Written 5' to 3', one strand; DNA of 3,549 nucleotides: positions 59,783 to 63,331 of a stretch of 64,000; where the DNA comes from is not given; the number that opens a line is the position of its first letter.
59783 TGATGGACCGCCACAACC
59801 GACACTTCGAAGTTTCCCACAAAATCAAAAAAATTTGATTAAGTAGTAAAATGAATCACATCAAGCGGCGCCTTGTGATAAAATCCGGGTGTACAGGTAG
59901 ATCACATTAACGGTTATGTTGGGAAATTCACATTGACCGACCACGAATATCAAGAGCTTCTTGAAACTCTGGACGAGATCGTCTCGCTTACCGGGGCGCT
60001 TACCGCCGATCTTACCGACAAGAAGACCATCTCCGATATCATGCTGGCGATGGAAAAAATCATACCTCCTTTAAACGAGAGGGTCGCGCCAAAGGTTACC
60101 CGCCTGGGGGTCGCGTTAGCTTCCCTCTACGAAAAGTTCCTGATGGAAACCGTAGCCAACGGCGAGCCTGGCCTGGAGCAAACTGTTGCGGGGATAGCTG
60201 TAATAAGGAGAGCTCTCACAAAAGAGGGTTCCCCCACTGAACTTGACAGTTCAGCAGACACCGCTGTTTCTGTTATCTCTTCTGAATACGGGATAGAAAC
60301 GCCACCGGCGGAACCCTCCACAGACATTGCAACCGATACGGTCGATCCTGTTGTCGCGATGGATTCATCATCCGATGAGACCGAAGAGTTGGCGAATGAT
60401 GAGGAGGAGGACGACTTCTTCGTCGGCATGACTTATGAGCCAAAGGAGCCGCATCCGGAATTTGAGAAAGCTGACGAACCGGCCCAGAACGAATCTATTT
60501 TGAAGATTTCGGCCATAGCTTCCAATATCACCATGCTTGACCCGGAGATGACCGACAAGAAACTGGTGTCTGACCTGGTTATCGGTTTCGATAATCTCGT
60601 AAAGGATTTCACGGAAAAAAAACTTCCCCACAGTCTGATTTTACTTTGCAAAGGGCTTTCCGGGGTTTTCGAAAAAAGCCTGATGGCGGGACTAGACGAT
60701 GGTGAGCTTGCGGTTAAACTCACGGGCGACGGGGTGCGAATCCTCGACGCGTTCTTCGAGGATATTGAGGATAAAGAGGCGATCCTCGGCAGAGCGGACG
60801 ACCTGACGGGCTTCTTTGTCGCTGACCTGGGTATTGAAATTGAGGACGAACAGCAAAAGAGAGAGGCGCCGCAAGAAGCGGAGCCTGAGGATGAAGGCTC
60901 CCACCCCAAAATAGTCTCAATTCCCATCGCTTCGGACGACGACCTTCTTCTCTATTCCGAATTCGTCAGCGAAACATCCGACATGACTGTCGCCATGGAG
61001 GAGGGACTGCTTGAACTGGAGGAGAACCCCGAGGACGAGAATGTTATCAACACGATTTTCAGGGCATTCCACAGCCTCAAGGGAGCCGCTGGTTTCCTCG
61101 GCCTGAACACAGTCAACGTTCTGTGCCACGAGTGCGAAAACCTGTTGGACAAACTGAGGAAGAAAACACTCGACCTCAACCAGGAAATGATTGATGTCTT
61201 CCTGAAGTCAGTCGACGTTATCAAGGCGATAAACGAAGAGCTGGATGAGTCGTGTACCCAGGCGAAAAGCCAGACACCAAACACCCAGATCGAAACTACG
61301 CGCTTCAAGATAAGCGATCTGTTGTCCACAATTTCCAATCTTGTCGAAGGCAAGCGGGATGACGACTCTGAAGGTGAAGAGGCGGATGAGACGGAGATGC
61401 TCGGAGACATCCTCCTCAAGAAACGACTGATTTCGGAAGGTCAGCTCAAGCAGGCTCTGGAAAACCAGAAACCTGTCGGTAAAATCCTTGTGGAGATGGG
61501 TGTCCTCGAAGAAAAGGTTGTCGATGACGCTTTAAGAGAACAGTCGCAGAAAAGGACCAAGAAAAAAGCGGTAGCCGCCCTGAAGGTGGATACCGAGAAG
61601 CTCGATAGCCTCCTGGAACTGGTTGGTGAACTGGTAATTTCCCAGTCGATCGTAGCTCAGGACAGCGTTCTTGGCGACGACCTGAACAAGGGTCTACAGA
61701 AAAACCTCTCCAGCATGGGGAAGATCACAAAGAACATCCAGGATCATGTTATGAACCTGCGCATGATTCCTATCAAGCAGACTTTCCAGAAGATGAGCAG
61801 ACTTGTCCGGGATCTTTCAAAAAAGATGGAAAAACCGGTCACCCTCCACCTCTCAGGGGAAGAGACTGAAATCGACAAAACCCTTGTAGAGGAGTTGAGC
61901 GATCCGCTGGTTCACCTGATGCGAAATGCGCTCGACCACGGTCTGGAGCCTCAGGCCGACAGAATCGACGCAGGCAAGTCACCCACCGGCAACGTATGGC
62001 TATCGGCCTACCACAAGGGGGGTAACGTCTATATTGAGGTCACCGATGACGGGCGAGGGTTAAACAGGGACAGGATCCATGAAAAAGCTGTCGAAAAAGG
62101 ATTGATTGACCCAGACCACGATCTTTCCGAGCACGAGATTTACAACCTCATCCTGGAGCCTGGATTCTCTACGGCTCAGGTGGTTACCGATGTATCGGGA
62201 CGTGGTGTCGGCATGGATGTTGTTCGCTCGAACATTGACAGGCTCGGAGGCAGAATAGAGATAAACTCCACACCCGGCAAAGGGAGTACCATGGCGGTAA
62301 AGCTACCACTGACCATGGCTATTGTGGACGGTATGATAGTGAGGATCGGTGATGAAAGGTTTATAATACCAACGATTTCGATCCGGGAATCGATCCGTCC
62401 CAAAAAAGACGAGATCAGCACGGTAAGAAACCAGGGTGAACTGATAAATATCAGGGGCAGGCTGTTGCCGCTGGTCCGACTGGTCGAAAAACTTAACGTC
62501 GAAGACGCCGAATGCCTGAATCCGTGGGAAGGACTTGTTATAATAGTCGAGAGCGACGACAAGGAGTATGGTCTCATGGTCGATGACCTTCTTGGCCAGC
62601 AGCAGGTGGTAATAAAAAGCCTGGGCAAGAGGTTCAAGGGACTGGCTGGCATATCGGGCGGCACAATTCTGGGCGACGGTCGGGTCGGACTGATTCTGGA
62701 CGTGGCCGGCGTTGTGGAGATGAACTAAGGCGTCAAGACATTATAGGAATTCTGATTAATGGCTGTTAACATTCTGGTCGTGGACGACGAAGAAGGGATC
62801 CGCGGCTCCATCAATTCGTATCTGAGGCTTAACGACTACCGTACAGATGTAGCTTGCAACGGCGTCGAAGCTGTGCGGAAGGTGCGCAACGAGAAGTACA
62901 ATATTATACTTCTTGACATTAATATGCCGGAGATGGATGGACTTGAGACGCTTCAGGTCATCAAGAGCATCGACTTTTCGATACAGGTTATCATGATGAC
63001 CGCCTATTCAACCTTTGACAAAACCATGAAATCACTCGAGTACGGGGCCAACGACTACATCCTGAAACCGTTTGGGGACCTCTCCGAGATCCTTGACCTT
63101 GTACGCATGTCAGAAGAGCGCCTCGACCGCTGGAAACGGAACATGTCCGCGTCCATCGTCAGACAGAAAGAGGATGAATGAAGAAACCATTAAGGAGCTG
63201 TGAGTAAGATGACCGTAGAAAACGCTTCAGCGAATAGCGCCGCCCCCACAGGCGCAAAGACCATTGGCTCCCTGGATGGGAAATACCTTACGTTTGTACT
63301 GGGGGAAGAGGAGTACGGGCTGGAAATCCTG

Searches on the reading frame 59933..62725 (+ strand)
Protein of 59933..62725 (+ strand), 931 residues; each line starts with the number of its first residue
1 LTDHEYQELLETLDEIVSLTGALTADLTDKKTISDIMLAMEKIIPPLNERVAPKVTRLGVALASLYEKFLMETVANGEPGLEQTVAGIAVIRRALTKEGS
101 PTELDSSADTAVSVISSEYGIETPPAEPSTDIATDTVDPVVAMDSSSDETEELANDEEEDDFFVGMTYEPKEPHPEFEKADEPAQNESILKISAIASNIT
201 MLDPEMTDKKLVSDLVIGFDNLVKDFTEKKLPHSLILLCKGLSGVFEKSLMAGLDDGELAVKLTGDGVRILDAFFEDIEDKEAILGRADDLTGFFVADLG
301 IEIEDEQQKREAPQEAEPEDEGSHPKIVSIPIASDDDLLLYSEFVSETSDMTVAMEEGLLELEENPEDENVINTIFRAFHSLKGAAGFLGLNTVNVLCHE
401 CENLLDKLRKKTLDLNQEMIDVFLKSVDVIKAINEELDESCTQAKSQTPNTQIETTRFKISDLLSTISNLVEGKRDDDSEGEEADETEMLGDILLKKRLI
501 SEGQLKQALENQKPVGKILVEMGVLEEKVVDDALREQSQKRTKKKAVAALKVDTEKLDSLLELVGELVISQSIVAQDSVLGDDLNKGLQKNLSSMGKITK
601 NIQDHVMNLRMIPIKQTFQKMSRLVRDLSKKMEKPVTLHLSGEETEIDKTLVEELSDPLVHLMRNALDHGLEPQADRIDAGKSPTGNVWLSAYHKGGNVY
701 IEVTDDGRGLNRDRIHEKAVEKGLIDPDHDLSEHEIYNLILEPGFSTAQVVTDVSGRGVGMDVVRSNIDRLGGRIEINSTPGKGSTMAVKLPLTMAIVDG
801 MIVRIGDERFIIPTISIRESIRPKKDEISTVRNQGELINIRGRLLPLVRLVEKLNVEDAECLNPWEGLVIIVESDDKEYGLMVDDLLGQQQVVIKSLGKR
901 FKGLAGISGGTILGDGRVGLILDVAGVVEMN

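Call 58: find_encoding_contigs(protein=window:59933-62725:+, flank=10000, max_places=2)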
Protein seq(931 aa) (931 aa): no gene with exactly this product is on record in the collection.

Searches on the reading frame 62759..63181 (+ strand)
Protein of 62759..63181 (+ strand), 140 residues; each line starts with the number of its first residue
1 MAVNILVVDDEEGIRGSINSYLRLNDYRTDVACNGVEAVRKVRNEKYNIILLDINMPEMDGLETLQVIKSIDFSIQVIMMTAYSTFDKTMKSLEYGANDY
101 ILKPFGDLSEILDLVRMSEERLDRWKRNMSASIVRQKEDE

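Call 53: find_encoding_contigs(protein=window:62759-63181:+, flank=10000, max_places=3)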
Protein window:62759-63181:+ (140 aa): no gene with exactly this product is on record in the collection.

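Call 55: find_encoding_contigs(protein=window:62759-63178:+, flank=10000, max_places=3)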
Protein window:62759-63178:+ (140 aa): no gene with exactly this product is on record in the collection.
